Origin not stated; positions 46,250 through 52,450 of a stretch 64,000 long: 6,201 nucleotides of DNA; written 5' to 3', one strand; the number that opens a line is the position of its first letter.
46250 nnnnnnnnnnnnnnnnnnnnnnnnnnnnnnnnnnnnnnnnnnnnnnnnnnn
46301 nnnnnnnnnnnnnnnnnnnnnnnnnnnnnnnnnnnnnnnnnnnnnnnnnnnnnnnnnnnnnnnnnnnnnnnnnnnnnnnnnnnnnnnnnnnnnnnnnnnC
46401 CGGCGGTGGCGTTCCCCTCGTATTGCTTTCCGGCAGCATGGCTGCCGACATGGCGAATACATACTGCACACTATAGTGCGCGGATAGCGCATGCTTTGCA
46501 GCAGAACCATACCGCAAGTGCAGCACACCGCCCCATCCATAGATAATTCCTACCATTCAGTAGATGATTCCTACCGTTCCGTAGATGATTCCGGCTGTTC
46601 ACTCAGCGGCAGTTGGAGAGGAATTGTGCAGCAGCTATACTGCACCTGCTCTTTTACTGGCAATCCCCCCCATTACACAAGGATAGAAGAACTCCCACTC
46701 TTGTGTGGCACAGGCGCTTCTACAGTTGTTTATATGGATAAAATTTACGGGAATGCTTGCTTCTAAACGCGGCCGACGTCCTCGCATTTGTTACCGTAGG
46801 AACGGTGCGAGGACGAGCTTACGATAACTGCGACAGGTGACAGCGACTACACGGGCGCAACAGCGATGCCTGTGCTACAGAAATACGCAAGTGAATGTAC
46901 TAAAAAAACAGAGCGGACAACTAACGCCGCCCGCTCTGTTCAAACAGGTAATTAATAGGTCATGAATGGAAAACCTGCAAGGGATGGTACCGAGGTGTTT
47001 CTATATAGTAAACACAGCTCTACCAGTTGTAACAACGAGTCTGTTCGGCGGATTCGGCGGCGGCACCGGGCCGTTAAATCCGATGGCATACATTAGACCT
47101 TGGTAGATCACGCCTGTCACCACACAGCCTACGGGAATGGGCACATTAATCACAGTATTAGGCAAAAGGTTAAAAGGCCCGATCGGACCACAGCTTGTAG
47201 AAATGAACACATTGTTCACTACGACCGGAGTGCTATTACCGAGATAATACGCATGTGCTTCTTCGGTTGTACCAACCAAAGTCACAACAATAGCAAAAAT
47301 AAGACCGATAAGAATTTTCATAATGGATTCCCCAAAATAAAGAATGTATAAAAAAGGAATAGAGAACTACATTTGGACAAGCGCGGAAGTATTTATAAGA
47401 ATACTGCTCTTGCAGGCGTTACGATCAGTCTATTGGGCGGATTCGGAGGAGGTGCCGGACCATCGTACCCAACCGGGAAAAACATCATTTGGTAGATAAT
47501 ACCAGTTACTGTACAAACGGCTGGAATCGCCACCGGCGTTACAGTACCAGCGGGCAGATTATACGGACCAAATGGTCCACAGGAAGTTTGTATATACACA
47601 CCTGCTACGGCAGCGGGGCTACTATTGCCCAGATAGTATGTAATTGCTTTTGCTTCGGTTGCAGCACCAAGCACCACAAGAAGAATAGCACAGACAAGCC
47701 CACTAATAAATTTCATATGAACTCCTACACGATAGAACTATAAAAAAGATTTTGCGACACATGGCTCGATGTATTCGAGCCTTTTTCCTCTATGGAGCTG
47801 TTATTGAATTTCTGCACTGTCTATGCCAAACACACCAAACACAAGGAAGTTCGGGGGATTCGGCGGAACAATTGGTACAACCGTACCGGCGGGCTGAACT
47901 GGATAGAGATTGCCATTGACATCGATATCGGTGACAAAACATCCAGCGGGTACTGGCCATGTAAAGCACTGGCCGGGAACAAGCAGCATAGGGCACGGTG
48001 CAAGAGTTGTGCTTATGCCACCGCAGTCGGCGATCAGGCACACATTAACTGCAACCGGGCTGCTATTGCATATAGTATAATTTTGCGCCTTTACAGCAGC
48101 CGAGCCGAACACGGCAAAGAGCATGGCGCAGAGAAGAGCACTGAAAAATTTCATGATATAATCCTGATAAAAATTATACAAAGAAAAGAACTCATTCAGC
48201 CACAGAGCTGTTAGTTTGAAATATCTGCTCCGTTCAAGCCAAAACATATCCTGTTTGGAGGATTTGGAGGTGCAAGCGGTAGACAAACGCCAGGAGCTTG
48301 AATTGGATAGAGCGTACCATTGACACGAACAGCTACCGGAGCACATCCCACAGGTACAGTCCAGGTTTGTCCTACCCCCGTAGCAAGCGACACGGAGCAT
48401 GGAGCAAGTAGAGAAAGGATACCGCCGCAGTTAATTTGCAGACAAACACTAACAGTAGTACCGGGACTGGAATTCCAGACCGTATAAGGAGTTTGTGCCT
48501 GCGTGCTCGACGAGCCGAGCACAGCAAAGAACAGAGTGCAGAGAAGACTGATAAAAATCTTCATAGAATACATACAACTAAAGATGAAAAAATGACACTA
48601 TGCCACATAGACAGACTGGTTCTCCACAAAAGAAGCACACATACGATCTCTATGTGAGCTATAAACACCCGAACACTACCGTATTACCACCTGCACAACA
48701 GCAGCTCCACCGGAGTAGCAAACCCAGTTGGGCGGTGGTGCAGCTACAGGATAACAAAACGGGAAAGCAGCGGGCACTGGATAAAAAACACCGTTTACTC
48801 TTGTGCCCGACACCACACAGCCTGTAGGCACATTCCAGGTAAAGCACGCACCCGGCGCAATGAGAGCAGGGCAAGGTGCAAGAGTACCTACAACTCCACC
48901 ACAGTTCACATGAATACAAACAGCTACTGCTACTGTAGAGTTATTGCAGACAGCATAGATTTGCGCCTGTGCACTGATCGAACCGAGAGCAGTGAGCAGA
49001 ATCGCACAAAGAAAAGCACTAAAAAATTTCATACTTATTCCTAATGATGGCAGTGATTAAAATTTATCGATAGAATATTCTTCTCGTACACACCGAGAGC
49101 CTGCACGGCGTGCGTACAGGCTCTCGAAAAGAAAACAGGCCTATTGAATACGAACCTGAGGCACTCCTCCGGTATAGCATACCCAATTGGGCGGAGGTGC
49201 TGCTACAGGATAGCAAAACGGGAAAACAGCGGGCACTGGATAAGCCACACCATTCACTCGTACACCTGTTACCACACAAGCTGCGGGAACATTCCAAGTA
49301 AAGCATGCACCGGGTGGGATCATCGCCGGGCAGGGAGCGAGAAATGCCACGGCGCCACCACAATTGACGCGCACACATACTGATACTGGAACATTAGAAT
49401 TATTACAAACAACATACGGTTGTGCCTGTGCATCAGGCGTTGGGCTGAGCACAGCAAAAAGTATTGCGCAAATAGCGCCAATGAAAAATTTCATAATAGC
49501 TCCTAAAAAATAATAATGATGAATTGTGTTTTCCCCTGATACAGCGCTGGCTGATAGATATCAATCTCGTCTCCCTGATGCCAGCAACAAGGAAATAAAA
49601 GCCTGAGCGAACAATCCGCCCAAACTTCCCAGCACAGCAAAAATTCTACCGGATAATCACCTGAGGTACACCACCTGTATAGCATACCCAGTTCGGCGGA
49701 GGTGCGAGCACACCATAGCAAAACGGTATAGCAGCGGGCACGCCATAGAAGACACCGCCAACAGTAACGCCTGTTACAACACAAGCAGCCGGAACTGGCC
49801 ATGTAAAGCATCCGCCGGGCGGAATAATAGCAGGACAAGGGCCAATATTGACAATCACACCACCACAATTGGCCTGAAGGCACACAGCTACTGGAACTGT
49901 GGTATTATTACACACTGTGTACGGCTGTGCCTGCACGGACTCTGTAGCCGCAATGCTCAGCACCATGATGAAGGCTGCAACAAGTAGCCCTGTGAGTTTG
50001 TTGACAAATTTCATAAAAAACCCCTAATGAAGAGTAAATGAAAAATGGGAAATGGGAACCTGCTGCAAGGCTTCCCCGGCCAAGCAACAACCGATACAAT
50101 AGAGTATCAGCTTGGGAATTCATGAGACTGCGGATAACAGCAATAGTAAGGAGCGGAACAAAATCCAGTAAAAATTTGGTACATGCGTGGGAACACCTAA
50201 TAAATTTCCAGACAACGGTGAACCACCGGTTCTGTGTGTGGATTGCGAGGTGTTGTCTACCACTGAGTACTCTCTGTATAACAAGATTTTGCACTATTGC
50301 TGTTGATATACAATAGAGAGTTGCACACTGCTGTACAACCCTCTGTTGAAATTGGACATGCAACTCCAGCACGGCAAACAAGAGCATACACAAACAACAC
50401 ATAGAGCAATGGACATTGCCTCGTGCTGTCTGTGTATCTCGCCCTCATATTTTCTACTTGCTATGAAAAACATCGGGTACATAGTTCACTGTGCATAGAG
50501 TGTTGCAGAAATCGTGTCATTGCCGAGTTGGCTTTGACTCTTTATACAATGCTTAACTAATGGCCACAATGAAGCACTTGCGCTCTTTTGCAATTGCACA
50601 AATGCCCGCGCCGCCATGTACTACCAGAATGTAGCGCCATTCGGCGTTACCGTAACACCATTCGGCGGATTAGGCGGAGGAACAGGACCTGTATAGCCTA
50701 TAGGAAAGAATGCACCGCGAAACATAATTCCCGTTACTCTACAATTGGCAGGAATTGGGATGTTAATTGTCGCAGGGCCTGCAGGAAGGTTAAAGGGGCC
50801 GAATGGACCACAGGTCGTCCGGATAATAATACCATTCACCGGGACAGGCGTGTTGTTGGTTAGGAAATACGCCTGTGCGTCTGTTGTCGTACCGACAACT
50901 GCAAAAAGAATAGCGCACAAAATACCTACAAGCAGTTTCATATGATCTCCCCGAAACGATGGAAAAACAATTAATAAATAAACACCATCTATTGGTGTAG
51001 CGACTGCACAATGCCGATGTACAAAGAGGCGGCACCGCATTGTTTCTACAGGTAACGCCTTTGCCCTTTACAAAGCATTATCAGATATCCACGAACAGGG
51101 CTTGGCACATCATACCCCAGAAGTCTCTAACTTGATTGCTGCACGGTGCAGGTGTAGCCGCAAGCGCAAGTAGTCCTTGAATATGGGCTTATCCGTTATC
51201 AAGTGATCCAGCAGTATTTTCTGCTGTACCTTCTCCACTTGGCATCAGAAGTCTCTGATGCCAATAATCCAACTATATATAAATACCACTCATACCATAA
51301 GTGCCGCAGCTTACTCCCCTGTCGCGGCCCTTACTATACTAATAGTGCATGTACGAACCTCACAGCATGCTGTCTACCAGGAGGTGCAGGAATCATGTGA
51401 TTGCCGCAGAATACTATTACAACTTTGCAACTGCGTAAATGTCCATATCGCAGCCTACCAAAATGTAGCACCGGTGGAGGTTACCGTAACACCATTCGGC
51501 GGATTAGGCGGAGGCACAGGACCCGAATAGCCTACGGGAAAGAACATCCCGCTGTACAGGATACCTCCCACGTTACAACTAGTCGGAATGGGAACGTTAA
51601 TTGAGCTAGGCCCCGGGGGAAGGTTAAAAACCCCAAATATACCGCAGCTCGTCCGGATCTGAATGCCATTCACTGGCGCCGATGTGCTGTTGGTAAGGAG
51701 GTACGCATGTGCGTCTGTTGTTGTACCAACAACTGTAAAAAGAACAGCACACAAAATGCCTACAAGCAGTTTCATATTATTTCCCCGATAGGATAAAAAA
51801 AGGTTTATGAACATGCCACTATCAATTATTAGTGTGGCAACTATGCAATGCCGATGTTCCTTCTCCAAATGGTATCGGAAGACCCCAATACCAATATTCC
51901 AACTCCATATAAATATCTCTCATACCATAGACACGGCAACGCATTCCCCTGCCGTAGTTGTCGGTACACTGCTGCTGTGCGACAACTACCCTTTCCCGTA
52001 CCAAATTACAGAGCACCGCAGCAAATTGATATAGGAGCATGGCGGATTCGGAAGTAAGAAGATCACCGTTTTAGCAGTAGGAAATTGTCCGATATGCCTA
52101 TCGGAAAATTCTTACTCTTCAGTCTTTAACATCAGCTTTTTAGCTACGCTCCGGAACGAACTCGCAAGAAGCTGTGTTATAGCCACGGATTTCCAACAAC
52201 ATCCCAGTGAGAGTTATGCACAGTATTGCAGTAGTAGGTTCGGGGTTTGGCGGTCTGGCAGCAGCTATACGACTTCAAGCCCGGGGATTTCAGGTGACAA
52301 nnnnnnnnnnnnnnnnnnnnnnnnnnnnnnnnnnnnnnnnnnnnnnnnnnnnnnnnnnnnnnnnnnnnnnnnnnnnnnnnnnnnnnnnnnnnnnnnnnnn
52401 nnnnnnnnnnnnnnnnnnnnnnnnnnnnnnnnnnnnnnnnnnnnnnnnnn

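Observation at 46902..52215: Nine-gene tandem array of small secreted PPPN-motif proteins splitting a carotenoid cluster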

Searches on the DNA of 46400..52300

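Call 80: search_rna_families(source=window, start=46400, end=52300, threshold=evalue, max_evalue=1)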
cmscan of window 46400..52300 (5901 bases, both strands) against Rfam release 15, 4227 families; matches with E-value up to 1: 1.
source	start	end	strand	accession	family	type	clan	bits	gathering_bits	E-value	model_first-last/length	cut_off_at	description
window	46899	47009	-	RF00558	L20_leader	Cis-reg; leader;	-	30.2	58.7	0.0057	1-127/127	no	Ribosomal protein L20 leader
